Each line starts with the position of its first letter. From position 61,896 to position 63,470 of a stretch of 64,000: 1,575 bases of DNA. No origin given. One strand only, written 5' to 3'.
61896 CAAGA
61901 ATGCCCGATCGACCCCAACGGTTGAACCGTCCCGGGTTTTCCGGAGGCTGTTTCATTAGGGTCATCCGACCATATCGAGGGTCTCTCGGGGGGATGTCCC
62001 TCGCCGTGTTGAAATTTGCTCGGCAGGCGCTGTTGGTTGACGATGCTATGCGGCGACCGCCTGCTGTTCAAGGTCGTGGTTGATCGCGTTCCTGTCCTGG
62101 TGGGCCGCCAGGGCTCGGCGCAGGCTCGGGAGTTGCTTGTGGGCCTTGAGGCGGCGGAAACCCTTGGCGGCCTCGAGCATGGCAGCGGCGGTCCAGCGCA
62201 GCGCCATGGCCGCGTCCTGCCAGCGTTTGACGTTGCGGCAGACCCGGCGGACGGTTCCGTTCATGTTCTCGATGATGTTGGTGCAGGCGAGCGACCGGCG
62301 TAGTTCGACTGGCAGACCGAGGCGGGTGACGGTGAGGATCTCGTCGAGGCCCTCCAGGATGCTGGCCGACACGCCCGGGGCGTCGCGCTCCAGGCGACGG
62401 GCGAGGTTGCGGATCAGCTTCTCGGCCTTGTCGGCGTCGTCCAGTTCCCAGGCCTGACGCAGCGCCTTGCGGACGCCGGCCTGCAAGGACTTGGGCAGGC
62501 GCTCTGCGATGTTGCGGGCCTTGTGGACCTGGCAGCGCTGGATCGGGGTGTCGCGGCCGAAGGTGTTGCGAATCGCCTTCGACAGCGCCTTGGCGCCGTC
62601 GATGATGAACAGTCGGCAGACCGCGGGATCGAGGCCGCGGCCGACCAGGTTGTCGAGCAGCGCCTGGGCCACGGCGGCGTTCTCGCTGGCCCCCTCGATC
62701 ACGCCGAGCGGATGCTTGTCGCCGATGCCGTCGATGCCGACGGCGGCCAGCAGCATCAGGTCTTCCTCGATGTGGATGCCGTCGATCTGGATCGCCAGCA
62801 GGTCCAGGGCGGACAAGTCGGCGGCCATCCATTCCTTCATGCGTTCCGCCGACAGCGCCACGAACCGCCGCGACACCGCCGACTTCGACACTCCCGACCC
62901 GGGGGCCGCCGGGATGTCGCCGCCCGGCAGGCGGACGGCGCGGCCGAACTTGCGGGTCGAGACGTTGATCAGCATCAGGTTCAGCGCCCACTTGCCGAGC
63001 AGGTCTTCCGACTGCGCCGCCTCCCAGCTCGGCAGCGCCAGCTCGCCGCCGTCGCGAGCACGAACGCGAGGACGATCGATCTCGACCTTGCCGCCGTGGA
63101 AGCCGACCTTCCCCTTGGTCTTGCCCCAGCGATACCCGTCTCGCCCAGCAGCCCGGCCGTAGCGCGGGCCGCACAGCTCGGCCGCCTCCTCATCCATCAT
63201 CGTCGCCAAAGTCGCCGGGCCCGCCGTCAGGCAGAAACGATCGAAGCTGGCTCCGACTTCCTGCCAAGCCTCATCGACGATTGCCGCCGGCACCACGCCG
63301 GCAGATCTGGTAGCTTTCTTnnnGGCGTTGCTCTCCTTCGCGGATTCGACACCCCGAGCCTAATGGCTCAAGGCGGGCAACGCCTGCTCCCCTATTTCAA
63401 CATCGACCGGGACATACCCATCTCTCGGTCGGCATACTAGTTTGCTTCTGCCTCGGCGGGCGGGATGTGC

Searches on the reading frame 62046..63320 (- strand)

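Call 68: search_protein_families(library=pfam, proteins=[window:62046-63320:-], max_evalue=0.1)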
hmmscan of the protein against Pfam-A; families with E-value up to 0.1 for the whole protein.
window:62046-63320:- (424 aa): 2 families
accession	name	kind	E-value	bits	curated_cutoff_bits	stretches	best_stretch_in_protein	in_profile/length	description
PF00872.24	Transposase_mut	-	1.4e-33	116.7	21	1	36-386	32-374/379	Transposase, Mutator family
PF10551.15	MULE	-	0.074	13.9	27.6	0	187-267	14-96/99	MULE transposase domain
